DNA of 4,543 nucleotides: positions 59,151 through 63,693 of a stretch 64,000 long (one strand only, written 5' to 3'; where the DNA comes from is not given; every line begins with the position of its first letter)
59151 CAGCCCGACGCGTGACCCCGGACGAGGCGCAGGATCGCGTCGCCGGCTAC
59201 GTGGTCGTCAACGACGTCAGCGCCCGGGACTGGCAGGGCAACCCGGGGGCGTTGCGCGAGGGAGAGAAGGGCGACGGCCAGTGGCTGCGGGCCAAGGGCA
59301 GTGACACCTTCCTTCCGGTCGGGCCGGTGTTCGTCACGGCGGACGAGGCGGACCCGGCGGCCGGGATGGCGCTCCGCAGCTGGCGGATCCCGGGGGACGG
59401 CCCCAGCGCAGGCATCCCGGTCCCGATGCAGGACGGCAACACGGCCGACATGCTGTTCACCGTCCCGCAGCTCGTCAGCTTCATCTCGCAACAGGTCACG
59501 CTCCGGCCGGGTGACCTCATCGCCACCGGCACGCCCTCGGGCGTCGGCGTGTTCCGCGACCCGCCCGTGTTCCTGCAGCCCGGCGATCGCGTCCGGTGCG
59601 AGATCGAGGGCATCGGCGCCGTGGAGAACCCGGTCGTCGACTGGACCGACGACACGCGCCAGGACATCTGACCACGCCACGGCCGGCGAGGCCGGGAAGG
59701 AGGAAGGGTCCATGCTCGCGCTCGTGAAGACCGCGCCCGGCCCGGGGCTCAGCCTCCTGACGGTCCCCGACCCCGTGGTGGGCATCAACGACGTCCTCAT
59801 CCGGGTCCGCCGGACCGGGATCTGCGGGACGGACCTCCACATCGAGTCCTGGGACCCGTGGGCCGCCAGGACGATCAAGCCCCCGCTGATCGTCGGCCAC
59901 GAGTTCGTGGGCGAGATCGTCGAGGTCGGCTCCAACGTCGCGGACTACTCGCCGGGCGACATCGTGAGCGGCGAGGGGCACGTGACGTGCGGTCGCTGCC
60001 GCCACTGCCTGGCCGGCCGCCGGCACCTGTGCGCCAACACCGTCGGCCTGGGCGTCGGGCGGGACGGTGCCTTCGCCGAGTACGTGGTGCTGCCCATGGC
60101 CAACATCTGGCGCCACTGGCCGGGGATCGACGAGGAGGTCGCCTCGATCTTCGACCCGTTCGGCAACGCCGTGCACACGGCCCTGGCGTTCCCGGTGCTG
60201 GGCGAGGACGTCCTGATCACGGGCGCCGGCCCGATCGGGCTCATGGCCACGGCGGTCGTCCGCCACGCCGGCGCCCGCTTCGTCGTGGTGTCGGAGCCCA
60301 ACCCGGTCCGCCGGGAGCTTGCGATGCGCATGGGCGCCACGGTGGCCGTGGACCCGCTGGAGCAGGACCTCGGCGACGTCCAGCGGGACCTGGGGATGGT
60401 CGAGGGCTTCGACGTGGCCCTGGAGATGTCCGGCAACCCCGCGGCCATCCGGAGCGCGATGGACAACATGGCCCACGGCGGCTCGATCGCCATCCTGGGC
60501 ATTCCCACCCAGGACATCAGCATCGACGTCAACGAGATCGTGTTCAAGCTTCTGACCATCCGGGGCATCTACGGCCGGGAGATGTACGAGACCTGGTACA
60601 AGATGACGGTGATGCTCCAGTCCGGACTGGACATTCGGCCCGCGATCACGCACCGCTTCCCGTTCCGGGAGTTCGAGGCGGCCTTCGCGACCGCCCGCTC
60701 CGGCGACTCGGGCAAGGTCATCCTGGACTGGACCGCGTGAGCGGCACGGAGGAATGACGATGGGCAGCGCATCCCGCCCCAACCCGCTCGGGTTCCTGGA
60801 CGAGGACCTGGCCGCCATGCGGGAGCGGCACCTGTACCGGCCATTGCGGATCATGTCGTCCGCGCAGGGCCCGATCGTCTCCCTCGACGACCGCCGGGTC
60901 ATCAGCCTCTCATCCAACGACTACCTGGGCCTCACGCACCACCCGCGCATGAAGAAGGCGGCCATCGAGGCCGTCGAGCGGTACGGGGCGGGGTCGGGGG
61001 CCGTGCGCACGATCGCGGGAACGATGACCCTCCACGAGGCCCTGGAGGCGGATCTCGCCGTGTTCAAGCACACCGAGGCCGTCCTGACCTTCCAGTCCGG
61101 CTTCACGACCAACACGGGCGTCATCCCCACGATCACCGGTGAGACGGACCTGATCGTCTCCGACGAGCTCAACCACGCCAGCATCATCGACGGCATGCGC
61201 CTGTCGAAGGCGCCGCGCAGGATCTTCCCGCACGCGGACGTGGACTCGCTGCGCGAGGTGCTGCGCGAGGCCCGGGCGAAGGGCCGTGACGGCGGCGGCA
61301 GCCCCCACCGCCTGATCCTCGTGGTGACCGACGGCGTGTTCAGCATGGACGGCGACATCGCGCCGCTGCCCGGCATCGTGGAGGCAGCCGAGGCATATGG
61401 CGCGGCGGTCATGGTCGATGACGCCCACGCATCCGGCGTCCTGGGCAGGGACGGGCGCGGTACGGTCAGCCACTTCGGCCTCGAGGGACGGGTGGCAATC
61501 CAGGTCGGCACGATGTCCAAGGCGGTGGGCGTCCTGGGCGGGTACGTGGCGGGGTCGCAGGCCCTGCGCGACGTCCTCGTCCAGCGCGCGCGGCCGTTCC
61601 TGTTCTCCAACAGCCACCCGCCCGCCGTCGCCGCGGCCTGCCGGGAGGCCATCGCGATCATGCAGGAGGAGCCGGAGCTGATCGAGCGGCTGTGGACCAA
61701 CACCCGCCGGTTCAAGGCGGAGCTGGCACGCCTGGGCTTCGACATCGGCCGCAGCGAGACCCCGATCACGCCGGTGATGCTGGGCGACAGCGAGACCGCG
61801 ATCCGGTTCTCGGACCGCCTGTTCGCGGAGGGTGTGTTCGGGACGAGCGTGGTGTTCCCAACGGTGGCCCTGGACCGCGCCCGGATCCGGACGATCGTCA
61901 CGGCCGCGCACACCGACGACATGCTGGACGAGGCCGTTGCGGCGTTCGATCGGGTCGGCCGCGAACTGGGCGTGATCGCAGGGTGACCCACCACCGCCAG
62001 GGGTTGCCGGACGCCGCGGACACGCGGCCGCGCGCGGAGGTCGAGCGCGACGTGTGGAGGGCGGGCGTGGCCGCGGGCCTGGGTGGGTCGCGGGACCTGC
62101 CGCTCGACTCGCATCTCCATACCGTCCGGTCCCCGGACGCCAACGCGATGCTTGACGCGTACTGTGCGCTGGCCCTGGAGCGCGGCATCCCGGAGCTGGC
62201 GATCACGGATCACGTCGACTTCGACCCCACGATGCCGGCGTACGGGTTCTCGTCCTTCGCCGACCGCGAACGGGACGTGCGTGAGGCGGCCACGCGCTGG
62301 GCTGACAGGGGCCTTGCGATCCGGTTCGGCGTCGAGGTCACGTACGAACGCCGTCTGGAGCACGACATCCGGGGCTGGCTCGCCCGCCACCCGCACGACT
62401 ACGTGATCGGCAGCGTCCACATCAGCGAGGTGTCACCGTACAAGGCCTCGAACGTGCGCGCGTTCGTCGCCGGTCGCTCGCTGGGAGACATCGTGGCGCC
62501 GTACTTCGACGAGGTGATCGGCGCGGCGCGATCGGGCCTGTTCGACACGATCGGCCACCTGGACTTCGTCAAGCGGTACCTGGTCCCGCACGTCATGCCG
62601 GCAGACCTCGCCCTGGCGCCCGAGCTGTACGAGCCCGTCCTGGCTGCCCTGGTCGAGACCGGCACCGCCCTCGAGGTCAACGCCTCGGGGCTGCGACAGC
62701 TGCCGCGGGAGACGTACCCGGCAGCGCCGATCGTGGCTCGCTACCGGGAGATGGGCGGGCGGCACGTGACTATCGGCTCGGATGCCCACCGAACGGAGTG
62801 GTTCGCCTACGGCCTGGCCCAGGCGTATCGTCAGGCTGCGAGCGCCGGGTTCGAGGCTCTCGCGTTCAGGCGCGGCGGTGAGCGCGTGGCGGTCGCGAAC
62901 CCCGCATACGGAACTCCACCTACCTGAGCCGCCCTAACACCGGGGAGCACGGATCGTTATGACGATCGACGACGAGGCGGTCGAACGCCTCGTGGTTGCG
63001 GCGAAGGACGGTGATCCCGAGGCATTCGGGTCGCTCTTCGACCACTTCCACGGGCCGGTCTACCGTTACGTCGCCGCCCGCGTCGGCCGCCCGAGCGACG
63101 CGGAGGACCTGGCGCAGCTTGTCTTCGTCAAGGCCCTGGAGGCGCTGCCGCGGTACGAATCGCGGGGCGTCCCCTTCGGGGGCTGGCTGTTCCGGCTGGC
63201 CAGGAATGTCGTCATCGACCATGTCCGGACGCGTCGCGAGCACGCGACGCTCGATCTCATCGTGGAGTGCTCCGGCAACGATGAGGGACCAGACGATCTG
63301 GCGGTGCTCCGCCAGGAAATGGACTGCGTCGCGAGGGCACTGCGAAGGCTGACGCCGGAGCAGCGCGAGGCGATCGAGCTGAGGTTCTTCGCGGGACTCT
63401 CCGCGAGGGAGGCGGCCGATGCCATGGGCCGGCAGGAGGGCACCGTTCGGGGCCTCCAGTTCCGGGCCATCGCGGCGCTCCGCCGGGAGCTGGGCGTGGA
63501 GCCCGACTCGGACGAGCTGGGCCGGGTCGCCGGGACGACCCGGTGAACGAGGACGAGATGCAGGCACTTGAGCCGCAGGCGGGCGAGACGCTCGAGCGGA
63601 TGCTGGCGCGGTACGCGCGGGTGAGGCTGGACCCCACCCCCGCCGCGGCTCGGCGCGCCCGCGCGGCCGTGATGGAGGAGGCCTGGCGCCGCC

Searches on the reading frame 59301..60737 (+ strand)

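Call 78: search_protein_families(library=pfam, proteins=[window:59301-60737:+], max_evalue=0.00001)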
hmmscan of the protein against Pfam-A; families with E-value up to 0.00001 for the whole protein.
window:59301-60737:+ (479 aa): 3 families
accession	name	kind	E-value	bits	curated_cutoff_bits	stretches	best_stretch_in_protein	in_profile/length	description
PF08240.17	ADH_N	-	4.3e-27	94.8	23.5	1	163-270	3-100/104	Alcohol dehydrogenase GroES-like domain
PF00107.32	ADH_zinc_N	-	1.8e-25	89.8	31.8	1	311-437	1-125/129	Zinc-binding dehydrogenase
PF16912.11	Glu_dehyd_C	-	5.1e-12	46.2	34.9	1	295-465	25-201/211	Glucose dehydrogenase C-terminus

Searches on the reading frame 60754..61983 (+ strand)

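Call 78: search_protein_families(library=pfam, proteins=[window:60754-61983:+], max_evalue=0.00001)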
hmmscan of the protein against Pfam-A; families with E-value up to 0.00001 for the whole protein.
window:60754-61983:+ (410 aa): 1 family
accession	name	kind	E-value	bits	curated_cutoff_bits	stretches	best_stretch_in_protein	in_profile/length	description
PF00155.27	Aminotran_1_2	-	6.4e-58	197.1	19.7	1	48-398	2-361/361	Aminotransferase class I and II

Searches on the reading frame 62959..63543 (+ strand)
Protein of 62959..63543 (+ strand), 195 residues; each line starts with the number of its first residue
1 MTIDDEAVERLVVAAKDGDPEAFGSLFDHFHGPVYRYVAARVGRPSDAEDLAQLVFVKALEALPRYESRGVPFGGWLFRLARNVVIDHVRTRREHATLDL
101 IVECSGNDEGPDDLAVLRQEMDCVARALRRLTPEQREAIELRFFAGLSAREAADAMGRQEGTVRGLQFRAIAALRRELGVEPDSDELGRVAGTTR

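Call 79: search_protein_families(library=pfam, proteins=[window:62959-63543:+], max_evalue=0.00001)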
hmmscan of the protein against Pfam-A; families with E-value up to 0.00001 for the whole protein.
window:62959-63543:+ (195 aa): 4 families
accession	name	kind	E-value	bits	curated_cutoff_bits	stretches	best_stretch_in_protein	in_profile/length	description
PF04542.20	Sigma70_r2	-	1.3e-19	70.2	24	1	26-93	1-69/71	Sigma-70 region 2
PF08281.18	Sigma70_r4_2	-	5.2e-12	45.7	25.7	1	122-174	2-54/54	Sigma-70, region 4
PF04545.22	Sigma70_r4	-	8.8e-12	44.8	24.1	1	127-175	1-49/50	Sigma-70, region 4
PF07638.17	Sigma70_ECF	-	3.8e-11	43.7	21.1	1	7-164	3-169/185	ECF sigma factor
